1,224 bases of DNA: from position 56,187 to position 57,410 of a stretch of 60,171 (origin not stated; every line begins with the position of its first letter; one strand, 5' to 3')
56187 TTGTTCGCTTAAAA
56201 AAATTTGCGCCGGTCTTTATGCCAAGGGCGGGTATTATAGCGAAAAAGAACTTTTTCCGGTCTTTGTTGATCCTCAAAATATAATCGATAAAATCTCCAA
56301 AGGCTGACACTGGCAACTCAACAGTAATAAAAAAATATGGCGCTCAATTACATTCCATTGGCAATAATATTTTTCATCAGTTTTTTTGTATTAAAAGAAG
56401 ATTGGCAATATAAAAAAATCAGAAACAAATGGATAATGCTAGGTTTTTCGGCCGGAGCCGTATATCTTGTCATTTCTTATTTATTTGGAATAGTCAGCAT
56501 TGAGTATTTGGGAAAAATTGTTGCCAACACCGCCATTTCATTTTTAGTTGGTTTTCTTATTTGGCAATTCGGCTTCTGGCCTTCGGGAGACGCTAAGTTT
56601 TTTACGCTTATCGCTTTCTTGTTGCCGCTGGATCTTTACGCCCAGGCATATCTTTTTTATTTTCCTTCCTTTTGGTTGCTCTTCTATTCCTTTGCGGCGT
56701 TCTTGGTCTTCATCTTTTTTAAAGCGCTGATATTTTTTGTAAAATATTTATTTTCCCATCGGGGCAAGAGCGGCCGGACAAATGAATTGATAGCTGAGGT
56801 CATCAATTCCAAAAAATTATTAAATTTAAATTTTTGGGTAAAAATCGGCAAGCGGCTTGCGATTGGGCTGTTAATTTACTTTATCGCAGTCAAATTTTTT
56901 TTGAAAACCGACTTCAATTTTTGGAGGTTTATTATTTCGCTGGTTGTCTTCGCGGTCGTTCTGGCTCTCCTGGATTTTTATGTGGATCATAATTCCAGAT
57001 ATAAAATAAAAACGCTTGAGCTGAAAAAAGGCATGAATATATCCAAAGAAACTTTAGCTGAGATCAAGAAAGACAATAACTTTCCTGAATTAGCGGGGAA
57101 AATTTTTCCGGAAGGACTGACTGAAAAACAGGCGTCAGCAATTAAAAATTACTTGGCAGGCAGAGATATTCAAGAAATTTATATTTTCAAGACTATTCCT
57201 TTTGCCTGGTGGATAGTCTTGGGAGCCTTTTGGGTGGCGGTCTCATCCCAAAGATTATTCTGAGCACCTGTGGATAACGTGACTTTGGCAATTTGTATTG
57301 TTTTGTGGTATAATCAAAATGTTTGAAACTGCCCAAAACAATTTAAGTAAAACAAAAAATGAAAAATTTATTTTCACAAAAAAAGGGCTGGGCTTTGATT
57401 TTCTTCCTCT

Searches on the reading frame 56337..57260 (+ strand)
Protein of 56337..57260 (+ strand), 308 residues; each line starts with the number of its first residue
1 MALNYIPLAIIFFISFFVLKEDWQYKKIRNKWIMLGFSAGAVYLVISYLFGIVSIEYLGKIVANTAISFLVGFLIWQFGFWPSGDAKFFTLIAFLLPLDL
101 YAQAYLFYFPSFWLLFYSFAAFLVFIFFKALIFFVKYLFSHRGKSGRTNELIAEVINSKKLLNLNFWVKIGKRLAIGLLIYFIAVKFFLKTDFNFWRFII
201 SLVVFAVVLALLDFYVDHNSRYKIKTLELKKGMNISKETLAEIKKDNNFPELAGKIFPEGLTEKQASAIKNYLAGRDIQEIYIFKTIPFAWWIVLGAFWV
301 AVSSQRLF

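Call 12: search_protein_families(library=ncbifam, proteins=[window:56337-57260:+], max_evalue=0.001)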
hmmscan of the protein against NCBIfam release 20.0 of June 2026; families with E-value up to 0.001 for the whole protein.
window:56337-57260:+ (308 aa): 0 families

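Call 19: search_protein_families(library=pfam, proteins=[window:56337-57260:+], max_evalue=0.1)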
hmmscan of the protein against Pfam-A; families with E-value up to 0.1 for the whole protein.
window:56337-57260:+ (308 aa): 1 family
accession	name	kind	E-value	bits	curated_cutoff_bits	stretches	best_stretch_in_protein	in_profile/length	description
PF01478.23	Peptidase_A24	-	0.0024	18.7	26.5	1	10-118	2-95/104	Type IV leader peptidase family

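Call 34: search_protein_families(library=padloc, proteins=[window:56337-57260:+], max_evalue=0.001)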
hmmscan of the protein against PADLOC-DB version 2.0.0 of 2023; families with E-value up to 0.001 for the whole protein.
window:56337-57260:+ (308 aa): 0 families

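Call 39: search_solved_structures(query=A2, max_evalue=10, show_alignments=2)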
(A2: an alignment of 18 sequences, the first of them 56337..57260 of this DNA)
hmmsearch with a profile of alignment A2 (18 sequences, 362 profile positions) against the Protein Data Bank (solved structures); distinct sequences matched with E-value up to 10: 2.
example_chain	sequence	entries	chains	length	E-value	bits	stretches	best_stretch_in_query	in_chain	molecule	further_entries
5l43_A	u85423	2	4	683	0.11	15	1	260-324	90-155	K-26 dipeptidyl carboxypeptidase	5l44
6z1p_AL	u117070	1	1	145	1.2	11.7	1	260-318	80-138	Large subunit ribosomal protein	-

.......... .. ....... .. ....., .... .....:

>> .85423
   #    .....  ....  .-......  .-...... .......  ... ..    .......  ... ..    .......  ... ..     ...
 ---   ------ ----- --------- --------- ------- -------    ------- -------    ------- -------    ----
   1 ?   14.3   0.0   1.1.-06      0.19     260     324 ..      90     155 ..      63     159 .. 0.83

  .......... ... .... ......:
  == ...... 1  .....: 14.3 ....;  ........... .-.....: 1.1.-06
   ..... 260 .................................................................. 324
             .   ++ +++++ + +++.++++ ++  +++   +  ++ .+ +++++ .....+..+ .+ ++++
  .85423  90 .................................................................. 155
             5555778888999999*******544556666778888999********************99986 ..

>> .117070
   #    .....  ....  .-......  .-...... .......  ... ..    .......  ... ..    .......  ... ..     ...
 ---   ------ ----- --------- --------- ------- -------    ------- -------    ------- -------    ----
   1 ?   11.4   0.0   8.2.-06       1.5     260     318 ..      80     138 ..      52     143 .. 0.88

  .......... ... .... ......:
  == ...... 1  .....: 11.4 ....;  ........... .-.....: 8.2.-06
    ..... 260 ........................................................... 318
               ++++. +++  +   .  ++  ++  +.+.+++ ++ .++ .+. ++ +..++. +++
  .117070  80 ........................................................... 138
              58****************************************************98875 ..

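Call 40: find_homologous_proteins(query=window:56337-57260:+, max_evalue=0.00001)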
Query window:56337-57260:+ (308 aa): 21 proteins with E <= 0.00001 among 5039 candidates.
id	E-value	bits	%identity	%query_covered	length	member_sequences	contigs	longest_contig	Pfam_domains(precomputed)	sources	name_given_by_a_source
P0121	1.8e-193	661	100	100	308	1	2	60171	-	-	-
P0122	1.5e-160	552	82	100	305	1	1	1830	-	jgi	jgi:hypothetical protein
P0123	9.8e-144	497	73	100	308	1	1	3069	-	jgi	jgi:hypothetical protein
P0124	1.8e-34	138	41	73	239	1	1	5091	PF01478.24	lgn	-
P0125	2.6e-15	75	32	27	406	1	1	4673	PF01478.24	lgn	-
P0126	1.2e-14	73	38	29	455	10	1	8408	-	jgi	-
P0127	6.4e-14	71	38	27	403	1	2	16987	-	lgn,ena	-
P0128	2.8e-13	69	28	41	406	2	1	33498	-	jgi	-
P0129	9.9e-13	67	29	31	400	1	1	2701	-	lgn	-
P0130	3.4e-12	65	41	39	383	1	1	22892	-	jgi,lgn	-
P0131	1.9e-11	63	35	24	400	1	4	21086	-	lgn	-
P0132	2.0e-11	63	35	24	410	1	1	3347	-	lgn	-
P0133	2.3e-11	62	31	36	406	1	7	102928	PF01478.24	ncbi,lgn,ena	-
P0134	2.3e-11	62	33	35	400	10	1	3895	-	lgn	-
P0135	4.3e-11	62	30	29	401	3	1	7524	-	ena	-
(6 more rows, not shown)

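Call 49: predict_structure(alignment_id=A3)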
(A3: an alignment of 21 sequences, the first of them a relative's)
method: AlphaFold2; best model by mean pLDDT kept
length: 308 residues; sequences in the alignment: 21
mean_pLDDT: 78.4   pTM: 0.71
mean pLDDT of the five models: 78.4, 77.5, 76.8, 76.5, 76.4
residues with pLDDT >= 90: 63; 70-90: 181; 50-70: 47; < 50: 17
segments of 3 or more residues with pLDDT < 50: 145-154, 156-160
pLDDT, mean of each block of 10 residues (from residue 1): 80 93 83 95 92 88 92 85 90 87 73 87 84 79 51 48 64 74 67 76 79 75 81 76 69 62 82 83 79 89 62
secondary structure, 60 per line:
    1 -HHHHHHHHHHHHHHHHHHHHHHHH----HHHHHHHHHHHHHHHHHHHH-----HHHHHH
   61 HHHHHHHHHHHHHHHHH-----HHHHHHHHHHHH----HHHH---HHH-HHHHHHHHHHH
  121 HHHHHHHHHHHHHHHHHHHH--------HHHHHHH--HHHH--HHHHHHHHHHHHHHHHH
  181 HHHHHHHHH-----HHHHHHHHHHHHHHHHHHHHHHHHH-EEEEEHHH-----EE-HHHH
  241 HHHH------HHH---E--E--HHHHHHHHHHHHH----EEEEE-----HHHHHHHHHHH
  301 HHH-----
elements in order: H2-25 H30-49 H55-77 H83-94 H99-102 H110-140 H149-155 H158-161 H164-189 H195-219 E221-225 H237-244 H263-275 E280-284 H290-303

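Call 52: fold_search(model_id=the predicted structure, library=pdb)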
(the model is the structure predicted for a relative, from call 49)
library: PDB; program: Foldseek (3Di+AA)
matches with E <= 10: 24; with E <= 0.001: 0
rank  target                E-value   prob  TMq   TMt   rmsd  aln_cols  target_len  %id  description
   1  3s0x_A                1.8e-01  0.91  0.40  0.52   8.7       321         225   14  The crystal structure of GxGD membrane protease FlaK (released 2011-07-20)
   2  8vp5_A                2.1e+00  0.04  0.15  0.07  22.8       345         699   12  Cryo-EM structure of the ABC transporter PCAT1 bound with ADP and Substrate (released 2024-10-30)
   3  9ngj_A                2.4e+00  0.02  0.12  0.07  24.1       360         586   10  CryoEM structure of human ABCD3 bound to Phytanoyl-CoA (released 2025-12-17)
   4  4ry2_A                3.1e+00  0.03  0.15  0.08  24.8       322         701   12  Crystal structure of the peptidase-containing ABC transporter PCAT1 (released 2015-07-22)
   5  8bef_M                3.3e+00  0.07  0.19  0.21  14.5       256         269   15  Cryo-EM structure of the Arabidopsis thaliana I+III2 supercomplex (CI membrane core) (released 2023-01-11)
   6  7vr1_A                3.6e+00  0.03  0.20  0.12  23.8       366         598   13  Cryo-EM structure of the ATP-binding cassette sub-family D member 1 from Homo sapiens (released 2022-10-26)
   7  7vpx_D                3.8e+00  0.02  0.09  0.14  19.2       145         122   14  The cryo-EM structure of the human pre-A complex (released 2023-05-03)
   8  6v9z_A                4.0e+00  0.01  0.11  0.06  21.6       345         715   11  Cryo-EM structure of PCAT1 bound to its CtA peptide substrate (released 2020-01-22)
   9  7zdr_D                4.2e+00  0.02  0.14  0.08  23.4       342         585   14  IF(apo/as isolated) conformation of CydDC mutant (H85A.C) in AMP-PNP(CydD) bound state (Dataset-16) (released 2023-04-19)
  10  8vp9_B                4.7e+00  0.01  0.12  0.07  24.5       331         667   14  Cryo-EM structure of the cysteine-free ABC transporter PCAT1 bound with ADP and Substrate (released 2024-10-30)
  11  8xgm_A                5.5e+00  0.02  0.12  0.12  20.9       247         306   14  Cryo-EM structure of human GPR1 bound to chemerin (released 2024-08-21)
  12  6tej_A                5.8e+00  0.01  0.14  0.10  22.2       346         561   12  Structure of apo IrtAB devoid SID in complex with sybody Syb_NL5 (released 2020-04-01)
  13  7obq_u                6.5e+00  0.03  0.16  0.12  18.9       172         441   16  SRP-SR at the distal site conformation (released 2021-07-21)
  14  7d3j_A                6.9e+00  0.04  0.10  0.04  12.7       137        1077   10  Crystal structure of the Cas12i1 R-loop complex after target DNA cleavage (released 2021-05-19)
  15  9baa_B                7.2e+00  0.01  0.15  0.10  25.3       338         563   14  Cryo-EM structure of the ABC transporter PCAT1 bound with Mg_class_1 (released 2024-10-30)
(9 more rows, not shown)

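Call 66: find_encoding_contigs(protein=P0121, flank=1000, max_places=3)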
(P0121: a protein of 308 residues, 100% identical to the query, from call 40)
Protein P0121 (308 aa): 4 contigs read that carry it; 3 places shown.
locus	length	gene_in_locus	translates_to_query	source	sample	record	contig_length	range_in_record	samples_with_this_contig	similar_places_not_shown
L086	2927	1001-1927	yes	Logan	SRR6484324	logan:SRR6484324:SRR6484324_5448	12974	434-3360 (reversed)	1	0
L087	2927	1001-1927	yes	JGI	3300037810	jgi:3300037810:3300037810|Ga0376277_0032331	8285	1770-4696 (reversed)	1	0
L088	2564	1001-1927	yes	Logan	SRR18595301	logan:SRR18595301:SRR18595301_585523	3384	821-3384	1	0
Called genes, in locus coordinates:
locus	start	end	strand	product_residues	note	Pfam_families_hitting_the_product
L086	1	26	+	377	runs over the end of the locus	PF04055:Radical_SAM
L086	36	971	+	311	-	PF04055:Radical_SAM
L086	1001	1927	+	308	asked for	-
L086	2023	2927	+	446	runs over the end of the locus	?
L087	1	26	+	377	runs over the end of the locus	PF04055:Radical_SAM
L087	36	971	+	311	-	PF04055:Radical_SAM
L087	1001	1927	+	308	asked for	-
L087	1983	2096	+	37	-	-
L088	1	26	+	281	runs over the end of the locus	?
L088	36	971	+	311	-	PF04055:Radical_SAM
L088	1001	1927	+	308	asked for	-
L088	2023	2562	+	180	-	?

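Call 71: fold_search(model_id=the predicted structure, library=viral)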
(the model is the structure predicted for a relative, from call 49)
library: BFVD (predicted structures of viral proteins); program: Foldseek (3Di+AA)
matches with E <= 10: 35; with E <= 0.001: 0
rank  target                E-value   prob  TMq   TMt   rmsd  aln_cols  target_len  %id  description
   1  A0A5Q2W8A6            6.8e-01  0.72  0.28  0.55  11.3       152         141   12  (no name in the UniProt tables at hand)
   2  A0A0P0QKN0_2          8.4e-01  0.07  0.14  0.04  28.6       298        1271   14  (no name in the UniProt tables at hand)
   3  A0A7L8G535            1.6e+00  0.08  0.09  0.15  12.7        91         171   13  (no name in the UniProt tables at hand)
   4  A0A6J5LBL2            1.7e+00  0.09  0.12  0.09  13.1       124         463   11  Uncharacterized protein [uncultured Caudovirales phage]
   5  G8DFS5                2.3e+00  0.05  0.13  0.19  22.1       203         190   15  (no name in the UniProt tables at hand)
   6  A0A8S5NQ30            3.0e+00  0.07  0.11  0.15  13.6        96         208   11  ParB protein [Siphoviridae sp. ctpbe1]
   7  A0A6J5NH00            3.9e+00  0.08  0.15  0.30   7.3        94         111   13  Uncharacterized protein [uncultured Caudovirales phage]
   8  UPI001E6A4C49         3.9e+00  0.06  0.10  0.22  16.3        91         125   13  (no name look-up for this kind of identifier)
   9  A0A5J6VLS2            4.4e+00  0.09  0.15  0.24   9.4        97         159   20  Uncharacterized protein [Megaviridae environmental sample]
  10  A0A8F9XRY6            4.4e+00  0.05  0.20  0.24  13.8       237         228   15  (no name in the UniProt tables at hand)
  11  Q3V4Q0                4.6e+00  0.08  0.13  0.12  13.4        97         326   11  Uncharacterized protein ORF326b [Acidianus two-tailed virus]
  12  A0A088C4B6            4.6e+00  0.02  0.14  0.04  27.2       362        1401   10  (no name in the UniProt tables at hand)
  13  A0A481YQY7            4.6e+00  0.01  0.14  0.12  24.1       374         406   13  Uncharacterized protein [Iridovirus LCIVAC01]
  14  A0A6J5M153            4.9e+00  0.13  0.12  0.56   5.3        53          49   21  Uncharacterized protein [uncultured Caudovirales phage]
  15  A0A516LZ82            5.7e+00  0.03  0.11  0.13  13.6       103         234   14  (no name in the UniProt tables at hand)
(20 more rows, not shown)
